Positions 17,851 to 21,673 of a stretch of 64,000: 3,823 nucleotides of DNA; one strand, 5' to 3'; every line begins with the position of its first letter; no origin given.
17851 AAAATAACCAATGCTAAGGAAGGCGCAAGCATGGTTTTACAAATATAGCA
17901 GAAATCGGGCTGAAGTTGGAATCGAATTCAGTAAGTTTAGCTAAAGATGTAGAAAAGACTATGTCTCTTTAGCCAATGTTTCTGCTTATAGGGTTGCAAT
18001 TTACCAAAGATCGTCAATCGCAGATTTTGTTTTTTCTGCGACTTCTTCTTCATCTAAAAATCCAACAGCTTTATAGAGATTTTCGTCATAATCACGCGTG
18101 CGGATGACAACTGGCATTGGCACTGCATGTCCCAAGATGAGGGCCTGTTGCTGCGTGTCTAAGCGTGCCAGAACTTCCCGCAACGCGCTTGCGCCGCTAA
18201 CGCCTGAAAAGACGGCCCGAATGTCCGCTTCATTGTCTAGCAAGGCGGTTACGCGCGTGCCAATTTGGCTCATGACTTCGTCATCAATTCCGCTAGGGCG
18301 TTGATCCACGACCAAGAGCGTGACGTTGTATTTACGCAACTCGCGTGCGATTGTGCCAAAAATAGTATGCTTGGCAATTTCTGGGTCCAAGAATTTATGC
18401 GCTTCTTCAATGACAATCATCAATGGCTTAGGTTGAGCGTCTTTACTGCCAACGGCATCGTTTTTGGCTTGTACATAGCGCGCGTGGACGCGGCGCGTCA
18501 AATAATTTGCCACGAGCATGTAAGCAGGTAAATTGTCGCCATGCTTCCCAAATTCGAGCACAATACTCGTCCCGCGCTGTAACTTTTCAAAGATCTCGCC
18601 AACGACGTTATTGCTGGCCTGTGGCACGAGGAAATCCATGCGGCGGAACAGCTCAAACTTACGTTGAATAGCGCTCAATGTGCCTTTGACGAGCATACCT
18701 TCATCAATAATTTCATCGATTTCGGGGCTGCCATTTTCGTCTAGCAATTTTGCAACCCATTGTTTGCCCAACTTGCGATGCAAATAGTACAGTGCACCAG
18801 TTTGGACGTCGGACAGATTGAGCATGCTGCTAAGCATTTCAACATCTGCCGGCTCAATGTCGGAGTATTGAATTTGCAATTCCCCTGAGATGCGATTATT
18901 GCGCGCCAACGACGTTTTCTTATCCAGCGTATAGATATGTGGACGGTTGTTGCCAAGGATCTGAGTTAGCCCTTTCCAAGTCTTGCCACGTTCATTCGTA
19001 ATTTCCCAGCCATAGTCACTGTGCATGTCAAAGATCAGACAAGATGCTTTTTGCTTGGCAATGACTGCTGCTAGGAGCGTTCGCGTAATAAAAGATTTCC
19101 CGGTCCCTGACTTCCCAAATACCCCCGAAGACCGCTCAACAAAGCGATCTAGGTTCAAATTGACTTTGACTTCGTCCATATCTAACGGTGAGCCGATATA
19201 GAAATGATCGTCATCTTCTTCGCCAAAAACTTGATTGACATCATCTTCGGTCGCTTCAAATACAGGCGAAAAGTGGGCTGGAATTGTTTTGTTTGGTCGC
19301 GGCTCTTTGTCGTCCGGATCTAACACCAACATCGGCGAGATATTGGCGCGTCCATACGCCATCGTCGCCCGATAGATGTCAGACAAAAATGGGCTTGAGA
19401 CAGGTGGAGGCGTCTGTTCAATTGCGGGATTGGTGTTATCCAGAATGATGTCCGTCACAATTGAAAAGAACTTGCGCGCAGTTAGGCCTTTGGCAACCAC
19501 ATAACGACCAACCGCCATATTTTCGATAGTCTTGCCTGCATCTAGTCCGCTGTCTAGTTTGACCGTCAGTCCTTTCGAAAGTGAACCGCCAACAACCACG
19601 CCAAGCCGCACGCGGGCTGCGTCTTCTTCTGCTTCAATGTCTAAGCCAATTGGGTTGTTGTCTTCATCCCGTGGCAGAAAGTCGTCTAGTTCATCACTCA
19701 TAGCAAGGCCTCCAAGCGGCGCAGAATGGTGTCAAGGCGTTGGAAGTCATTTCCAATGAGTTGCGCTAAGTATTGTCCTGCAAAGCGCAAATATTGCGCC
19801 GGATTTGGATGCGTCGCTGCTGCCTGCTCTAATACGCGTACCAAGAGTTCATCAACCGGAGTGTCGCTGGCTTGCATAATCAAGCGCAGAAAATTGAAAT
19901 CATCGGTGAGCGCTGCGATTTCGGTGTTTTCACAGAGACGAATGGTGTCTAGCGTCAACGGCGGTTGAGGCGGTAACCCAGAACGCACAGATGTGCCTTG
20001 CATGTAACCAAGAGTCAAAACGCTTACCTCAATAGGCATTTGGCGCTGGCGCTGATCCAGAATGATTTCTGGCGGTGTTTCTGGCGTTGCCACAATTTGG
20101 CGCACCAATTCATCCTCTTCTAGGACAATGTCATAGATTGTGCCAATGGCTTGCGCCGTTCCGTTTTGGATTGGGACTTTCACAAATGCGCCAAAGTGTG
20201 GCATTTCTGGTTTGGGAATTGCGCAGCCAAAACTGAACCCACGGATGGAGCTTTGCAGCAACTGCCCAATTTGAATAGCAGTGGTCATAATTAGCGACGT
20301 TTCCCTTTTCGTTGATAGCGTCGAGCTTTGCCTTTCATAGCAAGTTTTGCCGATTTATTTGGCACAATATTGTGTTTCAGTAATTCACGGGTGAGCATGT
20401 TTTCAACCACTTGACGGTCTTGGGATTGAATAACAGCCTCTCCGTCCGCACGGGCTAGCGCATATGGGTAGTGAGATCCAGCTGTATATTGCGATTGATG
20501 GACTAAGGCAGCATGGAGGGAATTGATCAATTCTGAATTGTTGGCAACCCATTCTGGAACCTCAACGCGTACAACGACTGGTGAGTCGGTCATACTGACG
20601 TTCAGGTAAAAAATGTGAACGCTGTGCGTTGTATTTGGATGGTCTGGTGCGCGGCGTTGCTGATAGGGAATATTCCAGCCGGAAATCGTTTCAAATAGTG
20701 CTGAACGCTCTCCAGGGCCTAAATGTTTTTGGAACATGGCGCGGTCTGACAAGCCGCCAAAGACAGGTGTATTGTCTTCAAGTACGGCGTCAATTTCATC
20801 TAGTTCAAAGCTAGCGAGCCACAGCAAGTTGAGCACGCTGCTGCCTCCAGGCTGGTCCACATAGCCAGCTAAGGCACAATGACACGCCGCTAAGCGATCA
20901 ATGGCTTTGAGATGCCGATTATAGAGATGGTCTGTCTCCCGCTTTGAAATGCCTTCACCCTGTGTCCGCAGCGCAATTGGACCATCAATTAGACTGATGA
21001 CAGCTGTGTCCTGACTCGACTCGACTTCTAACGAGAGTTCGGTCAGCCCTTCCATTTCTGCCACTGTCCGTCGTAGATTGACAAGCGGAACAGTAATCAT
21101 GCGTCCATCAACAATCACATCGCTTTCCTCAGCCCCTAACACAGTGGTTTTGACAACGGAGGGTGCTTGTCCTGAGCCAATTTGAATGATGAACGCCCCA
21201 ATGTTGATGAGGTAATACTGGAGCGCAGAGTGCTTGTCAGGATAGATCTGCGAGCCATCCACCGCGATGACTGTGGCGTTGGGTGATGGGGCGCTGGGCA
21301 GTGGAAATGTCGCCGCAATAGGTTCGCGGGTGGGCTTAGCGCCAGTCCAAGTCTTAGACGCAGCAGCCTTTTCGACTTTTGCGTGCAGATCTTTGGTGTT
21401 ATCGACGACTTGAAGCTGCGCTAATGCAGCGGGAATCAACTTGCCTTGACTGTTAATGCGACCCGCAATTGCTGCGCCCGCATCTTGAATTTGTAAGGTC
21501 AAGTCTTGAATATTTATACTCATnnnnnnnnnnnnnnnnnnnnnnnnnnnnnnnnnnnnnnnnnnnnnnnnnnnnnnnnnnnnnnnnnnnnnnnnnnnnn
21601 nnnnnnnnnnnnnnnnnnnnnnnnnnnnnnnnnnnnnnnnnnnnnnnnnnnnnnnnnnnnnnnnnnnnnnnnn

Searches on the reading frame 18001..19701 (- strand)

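Call 15: search_protein_families(library=pfam, proteins=[window:18001-19701:-])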
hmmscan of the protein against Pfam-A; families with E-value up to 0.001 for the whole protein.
window:18001-19701:- (566 aa): 3 families
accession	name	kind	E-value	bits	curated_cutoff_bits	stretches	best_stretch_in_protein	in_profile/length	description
PF01935.23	DUF87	-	1e-30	107.9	23.2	1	168-405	2-220/220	Helicase HerA, central domain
PF19044.6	P-loop_TraG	-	0.00016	20.9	25.8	0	169-230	9-69/413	TraG P-loop domain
PF13401.12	AAA_22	-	0.00073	20.3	27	0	194-229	10-44/130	AAA domain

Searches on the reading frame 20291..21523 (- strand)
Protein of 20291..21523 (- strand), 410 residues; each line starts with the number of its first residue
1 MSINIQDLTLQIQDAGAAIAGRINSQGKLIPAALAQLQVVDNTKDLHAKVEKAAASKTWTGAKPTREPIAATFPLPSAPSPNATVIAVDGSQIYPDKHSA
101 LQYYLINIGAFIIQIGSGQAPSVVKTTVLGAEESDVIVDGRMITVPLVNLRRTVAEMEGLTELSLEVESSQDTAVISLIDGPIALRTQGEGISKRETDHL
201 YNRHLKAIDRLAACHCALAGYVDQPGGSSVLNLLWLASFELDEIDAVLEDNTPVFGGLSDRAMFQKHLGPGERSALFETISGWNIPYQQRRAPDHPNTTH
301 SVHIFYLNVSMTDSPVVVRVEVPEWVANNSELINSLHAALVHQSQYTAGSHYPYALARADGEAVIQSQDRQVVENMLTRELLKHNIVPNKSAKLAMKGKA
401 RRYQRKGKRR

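Call 13: find_encoding_contigs(protein=window:20291-21523:-, flank=10000, max_places=10)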
Protein window:20291-21523:- (410 aa): no gene with exactly this product is on record in the collection.

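Call 15: search_protein_families(library=pfam, proteins=[window:20291-21523:-])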
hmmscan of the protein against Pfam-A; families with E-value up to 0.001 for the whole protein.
window:20291-21523:- (410 aa): 1 family
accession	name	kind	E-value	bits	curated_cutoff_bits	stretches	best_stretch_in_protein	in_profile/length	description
PF09376.16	NurA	-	7.5e-23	81.7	21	1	84-365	2-254/254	NurA domain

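Call 77: find_homologous_proteins(query=window:20291-21523:-, max_evalue=1e-30)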
Query window:20291-21523:- (410 aa): 397 proteins with E <= 1e-30 among 8000 candidates; the best 120 are listed.
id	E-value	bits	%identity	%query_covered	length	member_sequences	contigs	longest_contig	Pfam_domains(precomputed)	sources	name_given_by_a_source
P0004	1.3e-268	908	100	100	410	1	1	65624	PF09376.17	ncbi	-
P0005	1.8e-240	816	89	100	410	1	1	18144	PF09376.17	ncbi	-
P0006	1.6e-188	645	73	97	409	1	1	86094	PF09376.17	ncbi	-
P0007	3.1e-71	259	36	99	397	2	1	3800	PF09376.17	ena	-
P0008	9.6e-69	250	37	98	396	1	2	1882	PF09376.17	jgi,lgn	-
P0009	1.8e-68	250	37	100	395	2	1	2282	PF09376.17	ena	-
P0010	1.3e-67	247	35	95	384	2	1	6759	PF09376.17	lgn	-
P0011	5.1e-67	245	39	93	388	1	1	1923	PF09376.17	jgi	jgi:hypothetical protein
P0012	6.0e-66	241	35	99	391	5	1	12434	PF09376.17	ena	-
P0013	1.2e-63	234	36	99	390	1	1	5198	PF09376.17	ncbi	-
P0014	1.3e-63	234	36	99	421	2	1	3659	PF09376.17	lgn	-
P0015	3.2e-62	229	36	100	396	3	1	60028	PF09376.17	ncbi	-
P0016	3.4e-62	229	36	96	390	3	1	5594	PF09376.17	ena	-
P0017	4.6e-62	228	36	99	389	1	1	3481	PF09376.17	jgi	jgi:hypothetical protein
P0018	7.1e-62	228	36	97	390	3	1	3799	PF09376.17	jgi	jgi:hypothetical protein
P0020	2.1e-61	226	41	87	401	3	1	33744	PF09376.17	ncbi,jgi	jgi:hypothetical protein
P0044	9.1e-59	218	40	86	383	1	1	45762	PF09376.17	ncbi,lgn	-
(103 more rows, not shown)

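Call 78: find_encoding_contigs(protein=P0020, flank=6000, max_places=2)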
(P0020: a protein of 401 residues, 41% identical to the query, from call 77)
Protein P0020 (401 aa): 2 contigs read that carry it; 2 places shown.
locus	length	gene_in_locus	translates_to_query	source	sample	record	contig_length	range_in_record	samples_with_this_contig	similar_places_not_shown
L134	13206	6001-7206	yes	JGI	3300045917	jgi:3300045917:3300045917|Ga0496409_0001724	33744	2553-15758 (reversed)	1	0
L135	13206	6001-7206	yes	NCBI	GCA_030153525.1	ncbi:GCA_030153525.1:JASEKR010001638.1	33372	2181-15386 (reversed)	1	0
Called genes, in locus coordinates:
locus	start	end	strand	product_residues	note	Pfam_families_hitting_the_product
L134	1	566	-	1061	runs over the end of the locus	-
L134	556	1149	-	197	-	-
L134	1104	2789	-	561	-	-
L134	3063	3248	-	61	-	PF01980:TrmO_N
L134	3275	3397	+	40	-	-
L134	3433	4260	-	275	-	PF12833:HTH_18, PF00165:HTH_AraC (weak), PF06445:GyrI-like, PF14526:Cass2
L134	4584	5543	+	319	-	-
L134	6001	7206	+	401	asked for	PF09376:NurA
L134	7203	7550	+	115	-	-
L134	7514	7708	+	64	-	-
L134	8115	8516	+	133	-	-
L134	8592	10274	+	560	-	PF09378:HAS-barrel (weak), PF01935:DUF87, PF13401:AAA_22 (faint)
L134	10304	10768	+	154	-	-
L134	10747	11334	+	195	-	PF10502:Peptidase_S26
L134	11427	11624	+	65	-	-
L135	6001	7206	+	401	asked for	PF09376:NurA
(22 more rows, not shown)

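Call 79: find_encoding_contigs(protein=P0044, flank=6000, max_places=2)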
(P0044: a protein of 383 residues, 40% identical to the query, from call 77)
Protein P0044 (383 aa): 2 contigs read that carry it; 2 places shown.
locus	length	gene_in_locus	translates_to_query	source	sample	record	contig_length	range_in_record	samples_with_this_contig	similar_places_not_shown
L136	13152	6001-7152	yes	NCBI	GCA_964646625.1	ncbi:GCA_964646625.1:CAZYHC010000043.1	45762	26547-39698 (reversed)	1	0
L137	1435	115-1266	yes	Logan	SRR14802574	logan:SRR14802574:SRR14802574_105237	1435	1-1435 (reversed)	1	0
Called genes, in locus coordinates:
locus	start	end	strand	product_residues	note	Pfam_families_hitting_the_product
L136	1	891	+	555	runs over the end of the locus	PF03485:Arg_tRNA_synt_N, PF00750:tRNA-synt_1d, PF05746:DALR_1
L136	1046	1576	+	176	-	-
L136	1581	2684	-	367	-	PF00180:Iso_dh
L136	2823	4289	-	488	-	PF09992:NAGPA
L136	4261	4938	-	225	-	PF01209:Ubie_methyltran, PF01596:Methyltransf_3, PF02353:CMAS, PF13489:Methyltransf_23, PF01135:PCMT, PF13847:Methyltransf_31, PF08241:Methyltransf_11, PF08242:Methyltransf_12, +2 more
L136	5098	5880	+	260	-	PF03328:HpcH_HpaI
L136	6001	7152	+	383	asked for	PF09376:NurA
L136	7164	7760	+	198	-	-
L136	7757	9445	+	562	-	PF09378:HAS-barrel (weak), PF01935:DUF87, PF05872:HerA_C (faint)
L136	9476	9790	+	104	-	PF04255:DUF433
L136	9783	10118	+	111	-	PF18478:PIN_10 (weak), PF18480:DUF5615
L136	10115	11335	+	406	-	PF00149:Metallophos, PF12850:Metallophos_2 (faint)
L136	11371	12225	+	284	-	PF13672:PP2C_2, PF00481:PP2C, PF07228:SpoIIE (faint)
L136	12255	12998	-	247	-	PF07796:DUF1638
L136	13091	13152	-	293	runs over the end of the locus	PF01937:ARMT1-like_dom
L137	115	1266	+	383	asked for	PF09376:NurA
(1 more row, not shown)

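Call 80: find_encoding_contigs(protein=P0015, flank=6000, max_places=2)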
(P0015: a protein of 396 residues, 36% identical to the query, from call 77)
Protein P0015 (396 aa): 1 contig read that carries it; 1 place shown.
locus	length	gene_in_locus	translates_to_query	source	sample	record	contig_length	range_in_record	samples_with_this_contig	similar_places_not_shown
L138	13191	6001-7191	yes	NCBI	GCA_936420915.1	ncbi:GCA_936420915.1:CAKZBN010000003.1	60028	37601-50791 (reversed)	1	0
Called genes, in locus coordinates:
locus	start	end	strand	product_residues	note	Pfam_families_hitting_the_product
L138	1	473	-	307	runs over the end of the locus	-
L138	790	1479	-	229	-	-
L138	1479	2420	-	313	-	-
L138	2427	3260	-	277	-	PF25231:DUF7847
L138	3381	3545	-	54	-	-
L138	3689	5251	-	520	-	PF00117:GATase, PF07722:Peptidase_C26, PF02540:NAD_synthase (weak), PF00958:GMP_synt_C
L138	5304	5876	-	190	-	PF00156:Pribosyltran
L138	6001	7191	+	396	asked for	PF09376:NurA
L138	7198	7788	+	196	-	-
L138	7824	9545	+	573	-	PF09378:HAS-barrel (weak), PF01935:DUF87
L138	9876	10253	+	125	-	-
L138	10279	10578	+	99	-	-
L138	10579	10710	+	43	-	-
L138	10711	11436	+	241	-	PF01794:Ferric_reduct (weak)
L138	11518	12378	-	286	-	PF03881:Fructosamin_kin, PF01636:APH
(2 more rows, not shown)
